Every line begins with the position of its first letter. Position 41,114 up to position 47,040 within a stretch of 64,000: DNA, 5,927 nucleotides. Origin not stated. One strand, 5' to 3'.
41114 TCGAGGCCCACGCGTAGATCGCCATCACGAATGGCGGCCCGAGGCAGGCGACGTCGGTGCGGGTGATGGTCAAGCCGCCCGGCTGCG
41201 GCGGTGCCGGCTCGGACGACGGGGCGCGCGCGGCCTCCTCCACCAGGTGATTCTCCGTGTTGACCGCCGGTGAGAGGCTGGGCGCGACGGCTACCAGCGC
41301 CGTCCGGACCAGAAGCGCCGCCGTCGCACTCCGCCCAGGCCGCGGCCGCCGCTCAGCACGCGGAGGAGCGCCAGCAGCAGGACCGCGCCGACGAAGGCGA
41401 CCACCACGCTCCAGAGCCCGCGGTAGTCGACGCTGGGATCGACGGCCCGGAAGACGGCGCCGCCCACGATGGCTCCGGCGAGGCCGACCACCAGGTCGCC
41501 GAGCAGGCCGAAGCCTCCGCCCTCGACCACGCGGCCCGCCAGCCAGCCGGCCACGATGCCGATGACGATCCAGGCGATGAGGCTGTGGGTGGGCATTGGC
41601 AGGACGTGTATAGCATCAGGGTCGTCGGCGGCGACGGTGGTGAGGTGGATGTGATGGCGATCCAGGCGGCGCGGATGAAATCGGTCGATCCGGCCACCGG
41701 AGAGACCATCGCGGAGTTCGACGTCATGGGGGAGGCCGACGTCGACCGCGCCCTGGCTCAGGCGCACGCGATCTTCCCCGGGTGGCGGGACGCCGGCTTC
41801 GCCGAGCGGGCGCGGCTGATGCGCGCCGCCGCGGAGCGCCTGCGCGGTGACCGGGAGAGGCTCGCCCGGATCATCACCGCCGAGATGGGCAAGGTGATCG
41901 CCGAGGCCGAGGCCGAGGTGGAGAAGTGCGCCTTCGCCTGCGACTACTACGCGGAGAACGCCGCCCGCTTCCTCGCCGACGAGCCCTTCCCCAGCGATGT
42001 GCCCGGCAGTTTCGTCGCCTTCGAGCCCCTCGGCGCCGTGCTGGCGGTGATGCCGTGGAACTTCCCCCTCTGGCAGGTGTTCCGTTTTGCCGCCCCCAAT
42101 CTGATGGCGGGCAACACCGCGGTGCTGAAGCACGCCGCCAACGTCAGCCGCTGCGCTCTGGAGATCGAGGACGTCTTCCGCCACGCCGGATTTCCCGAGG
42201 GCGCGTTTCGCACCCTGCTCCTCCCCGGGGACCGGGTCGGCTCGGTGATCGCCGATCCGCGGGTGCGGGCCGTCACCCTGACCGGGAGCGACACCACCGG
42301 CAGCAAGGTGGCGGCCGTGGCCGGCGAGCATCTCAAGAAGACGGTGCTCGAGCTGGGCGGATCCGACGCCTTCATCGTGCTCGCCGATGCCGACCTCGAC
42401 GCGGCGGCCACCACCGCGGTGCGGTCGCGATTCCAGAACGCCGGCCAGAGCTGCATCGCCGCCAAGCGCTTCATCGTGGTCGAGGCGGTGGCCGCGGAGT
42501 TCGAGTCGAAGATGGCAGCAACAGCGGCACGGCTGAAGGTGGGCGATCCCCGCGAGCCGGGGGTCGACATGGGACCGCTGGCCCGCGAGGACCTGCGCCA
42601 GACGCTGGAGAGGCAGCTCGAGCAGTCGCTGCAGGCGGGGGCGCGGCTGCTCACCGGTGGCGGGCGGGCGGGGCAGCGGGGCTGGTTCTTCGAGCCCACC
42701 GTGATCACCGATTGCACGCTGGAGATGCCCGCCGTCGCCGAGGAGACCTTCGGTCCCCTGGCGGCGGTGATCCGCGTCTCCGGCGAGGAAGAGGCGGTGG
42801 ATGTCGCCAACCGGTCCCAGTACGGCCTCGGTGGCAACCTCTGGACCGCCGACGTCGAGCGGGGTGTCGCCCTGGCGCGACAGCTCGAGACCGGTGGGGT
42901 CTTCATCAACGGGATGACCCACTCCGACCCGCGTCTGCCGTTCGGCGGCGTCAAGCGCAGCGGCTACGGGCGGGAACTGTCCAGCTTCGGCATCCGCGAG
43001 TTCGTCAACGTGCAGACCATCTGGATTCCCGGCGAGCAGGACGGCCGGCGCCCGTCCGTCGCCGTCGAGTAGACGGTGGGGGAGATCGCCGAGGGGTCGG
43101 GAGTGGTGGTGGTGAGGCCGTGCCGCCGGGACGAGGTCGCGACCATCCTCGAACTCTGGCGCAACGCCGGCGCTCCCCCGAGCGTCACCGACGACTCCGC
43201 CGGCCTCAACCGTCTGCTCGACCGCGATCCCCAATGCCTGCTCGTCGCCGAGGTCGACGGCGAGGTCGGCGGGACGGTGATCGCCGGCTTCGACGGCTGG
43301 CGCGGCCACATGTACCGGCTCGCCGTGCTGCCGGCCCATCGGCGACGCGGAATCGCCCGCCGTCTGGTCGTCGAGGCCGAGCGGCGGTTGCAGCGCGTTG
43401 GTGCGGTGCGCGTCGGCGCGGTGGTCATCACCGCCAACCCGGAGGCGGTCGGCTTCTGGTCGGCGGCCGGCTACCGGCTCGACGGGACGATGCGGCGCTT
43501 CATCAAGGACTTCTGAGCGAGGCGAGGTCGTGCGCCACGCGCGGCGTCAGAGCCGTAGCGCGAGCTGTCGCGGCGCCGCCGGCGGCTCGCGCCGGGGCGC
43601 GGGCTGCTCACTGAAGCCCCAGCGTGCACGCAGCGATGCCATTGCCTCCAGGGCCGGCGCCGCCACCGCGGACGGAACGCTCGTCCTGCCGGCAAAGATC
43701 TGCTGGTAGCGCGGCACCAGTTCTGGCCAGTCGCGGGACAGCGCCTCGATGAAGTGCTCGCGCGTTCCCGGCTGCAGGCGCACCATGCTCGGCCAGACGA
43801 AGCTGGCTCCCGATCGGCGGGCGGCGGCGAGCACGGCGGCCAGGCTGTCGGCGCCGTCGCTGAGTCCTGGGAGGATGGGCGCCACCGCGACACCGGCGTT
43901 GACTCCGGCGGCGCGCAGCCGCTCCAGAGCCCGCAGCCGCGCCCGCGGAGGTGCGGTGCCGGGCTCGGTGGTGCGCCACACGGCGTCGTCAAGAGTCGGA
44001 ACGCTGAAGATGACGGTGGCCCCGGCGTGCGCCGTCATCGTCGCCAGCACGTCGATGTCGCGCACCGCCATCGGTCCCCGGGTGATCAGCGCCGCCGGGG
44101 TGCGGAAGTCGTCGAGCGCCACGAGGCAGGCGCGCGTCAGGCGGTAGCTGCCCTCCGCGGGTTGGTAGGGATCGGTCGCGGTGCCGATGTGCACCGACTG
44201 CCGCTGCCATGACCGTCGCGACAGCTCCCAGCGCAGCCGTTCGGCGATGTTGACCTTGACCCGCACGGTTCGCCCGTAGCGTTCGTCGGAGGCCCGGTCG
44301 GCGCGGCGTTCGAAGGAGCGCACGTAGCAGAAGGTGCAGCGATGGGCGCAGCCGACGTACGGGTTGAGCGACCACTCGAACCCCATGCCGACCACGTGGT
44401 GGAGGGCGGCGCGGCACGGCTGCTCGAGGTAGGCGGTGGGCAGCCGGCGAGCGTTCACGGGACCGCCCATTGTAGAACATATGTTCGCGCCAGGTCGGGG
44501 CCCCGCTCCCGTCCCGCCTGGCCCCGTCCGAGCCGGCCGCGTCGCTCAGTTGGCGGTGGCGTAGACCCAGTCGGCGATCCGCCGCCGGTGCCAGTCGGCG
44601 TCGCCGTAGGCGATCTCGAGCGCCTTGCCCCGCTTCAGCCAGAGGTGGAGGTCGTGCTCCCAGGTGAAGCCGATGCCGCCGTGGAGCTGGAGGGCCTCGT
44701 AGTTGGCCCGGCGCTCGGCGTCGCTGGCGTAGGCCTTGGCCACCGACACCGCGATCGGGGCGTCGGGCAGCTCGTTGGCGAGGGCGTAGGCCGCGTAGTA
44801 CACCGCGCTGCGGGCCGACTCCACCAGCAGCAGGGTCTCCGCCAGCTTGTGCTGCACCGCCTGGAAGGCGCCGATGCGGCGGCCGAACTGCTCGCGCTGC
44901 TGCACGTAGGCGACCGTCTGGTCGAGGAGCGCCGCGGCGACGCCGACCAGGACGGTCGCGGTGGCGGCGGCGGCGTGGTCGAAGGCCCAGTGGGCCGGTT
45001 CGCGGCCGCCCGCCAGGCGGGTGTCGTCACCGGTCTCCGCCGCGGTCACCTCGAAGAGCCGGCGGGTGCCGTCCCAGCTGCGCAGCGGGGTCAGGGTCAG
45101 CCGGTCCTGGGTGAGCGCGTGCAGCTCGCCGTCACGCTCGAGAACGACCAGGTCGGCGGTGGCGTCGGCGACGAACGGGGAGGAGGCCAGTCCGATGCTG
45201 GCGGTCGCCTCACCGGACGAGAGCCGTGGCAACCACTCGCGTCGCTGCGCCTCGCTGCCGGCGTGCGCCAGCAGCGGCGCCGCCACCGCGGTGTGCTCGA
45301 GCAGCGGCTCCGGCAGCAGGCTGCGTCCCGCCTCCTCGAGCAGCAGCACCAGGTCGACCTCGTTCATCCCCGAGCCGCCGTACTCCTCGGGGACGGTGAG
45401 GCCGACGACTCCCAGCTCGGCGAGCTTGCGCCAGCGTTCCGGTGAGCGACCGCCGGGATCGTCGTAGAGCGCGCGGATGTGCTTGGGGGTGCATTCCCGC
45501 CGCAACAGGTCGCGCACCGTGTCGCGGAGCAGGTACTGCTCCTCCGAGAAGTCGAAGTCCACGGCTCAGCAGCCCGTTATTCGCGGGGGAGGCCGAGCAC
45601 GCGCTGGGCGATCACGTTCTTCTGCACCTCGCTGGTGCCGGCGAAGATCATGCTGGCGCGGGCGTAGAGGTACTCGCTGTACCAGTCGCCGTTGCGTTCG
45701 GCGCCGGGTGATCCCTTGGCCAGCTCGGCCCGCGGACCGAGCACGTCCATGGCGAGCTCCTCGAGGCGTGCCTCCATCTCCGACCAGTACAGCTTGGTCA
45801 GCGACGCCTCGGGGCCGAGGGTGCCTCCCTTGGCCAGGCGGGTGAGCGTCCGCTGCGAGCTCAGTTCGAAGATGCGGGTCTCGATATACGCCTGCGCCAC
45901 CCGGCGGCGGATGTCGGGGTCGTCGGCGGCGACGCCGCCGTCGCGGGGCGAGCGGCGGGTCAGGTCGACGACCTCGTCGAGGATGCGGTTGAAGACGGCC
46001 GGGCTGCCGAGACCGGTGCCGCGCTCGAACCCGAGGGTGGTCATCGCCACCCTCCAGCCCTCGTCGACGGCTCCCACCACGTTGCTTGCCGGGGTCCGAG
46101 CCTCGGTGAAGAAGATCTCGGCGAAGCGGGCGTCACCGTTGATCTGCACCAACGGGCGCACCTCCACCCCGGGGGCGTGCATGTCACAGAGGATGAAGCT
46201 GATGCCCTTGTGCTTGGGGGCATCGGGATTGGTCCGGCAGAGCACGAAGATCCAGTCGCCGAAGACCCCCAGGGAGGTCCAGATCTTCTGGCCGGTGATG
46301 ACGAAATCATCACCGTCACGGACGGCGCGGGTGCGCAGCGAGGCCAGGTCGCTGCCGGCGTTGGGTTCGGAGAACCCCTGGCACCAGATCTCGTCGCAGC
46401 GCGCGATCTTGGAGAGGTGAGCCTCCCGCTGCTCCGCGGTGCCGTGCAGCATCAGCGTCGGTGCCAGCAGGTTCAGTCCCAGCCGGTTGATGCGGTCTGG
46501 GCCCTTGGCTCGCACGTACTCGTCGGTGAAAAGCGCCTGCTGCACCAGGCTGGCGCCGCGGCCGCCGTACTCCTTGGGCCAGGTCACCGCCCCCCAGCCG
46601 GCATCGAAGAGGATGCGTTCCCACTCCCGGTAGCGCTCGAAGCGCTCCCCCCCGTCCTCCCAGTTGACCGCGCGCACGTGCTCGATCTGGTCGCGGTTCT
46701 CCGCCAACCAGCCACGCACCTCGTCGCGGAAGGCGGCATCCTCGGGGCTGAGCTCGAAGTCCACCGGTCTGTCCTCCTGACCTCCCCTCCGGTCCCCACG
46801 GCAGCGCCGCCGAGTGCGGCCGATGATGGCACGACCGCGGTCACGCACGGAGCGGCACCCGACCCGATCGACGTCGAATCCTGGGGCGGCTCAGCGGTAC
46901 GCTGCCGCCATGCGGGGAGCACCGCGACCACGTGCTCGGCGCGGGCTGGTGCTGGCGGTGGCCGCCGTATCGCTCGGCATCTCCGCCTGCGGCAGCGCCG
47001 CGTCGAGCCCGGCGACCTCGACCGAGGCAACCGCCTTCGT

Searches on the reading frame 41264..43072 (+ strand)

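Call 20: search_protein_families(library=pfam, proteins=[window:41264-43072:+], max_evalue=0.001)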
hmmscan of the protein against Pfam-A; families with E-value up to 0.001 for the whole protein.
window:41264-43072:+ (602 aa): 1 family
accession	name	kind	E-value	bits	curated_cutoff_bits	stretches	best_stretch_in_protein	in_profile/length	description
PF00171.27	Aldedh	-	2.1e-140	468.8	23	1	136-586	7-461/461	Aldehyde dehydrogenase family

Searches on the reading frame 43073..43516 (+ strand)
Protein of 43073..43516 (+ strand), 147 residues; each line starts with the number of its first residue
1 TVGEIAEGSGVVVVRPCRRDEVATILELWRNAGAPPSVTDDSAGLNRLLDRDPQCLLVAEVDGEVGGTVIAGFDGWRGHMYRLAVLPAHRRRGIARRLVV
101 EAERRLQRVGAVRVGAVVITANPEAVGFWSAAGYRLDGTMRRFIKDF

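Call 20: search_protein_families(library=pfam, proteins=[window:43073-43516:+], max_evalue=0.001)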
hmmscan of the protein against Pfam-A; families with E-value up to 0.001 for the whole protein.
window:43073-43516:+ (147 aa): 4 families
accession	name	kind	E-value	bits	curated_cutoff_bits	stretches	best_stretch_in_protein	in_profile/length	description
PF00583.31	Acetyltransf_1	-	1.3e-15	58.1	20.7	1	45-134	21-116/116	Acetyltransferase (GNAT) family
PF13508.13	Acetyltransf_7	-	9.3e-12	45.6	27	1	54-135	3-83/84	Acetyltransferase (GNAT) domain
PF13673.13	Acetyltransf_10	-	9.2e-11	42.3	23.6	1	48-140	25-113/128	Acetyltransferase (GNAT) domain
PF08445.16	FR47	-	9.5e-07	29.2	22.1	1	78-138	22-81/86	FR47-like protein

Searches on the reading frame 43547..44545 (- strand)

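Call 20: search_protein_families(library=pfam, proteins=[window:43547-44545:-], max_evalue=0.001)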
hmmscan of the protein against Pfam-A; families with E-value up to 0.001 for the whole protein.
window:43547-44545:- (332 aa): 1 family
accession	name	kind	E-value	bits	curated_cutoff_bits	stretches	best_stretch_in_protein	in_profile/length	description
PF04055.27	Radical_SAM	-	6.2e-13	49.7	29.5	1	61-230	2-156/166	Radical SAM superfamily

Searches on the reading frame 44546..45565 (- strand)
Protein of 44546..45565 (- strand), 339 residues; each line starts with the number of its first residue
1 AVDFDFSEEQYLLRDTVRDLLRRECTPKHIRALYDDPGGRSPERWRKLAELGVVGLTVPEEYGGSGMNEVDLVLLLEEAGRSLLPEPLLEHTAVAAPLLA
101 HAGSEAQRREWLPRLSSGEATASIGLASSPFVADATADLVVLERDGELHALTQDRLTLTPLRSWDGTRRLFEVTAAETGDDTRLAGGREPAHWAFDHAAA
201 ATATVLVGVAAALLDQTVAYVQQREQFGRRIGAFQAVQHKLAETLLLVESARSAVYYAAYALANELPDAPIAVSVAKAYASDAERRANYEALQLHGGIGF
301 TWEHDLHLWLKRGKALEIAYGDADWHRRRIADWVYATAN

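Call 20: search_protein_families(library=pfam, proteins=[window:44546-45565:-], max_evalue=0.001)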
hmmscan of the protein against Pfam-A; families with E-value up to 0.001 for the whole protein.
window:44546-45565:- (339 aa): 3 families
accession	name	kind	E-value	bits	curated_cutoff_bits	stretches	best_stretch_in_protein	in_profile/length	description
PF00441.29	Acyl-CoA_dh_1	-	4.5e-33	114.9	22.4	1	187-334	3-149/150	Acyl-CoA dehydrogenase, C-terminal domain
PF02771.21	Acyl-CoA_dh_N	-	2e-26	93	22.9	1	7-119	1-113/113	Acyl-CoA dehydrogenase, N-terminal domain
PF08028.16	Acyl-CoA_dh_2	-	4.8e-08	33.8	22.7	1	202-304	3-114/134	Acyl-CoA dehydrogenase, C-terminal domain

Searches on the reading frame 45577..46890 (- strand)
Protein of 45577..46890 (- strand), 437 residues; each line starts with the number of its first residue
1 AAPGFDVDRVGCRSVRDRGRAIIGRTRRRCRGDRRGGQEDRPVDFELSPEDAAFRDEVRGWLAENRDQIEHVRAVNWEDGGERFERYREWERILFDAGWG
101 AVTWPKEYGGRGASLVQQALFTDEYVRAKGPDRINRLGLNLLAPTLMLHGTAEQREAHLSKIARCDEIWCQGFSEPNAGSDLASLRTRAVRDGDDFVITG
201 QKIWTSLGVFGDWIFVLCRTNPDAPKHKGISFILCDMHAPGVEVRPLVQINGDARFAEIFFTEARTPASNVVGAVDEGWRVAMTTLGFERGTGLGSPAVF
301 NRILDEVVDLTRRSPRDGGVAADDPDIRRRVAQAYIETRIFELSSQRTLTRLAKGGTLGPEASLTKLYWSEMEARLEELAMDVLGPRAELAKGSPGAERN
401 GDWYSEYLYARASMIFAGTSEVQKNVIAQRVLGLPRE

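Call 20: search_protein_families(library=pfam, proteins=[window:45577-46890:-], max_evalue=0.001)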
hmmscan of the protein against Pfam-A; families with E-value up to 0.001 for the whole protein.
window:45577-46890:- (437 aa): 3 families
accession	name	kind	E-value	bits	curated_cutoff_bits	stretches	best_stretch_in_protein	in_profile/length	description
PF00441.29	Acyl-CoA_dh_1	-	1.7e-25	90.3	22.4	1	277-432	2-150/150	Acyl-CoA dehydrogenase, C-terminal domain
PF02770.24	Acyl-CoA_dh_M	-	4.8e-18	65.6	33.3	1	170-249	1-80/97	Acyl-CoA dehydrogenase, middle domain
PF02771.21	Acyl-CoA_dh_N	-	3.4e-15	56.8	22.9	1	49-164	2-111/113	Acyl-CoA dehydrogenase, N-terminal domain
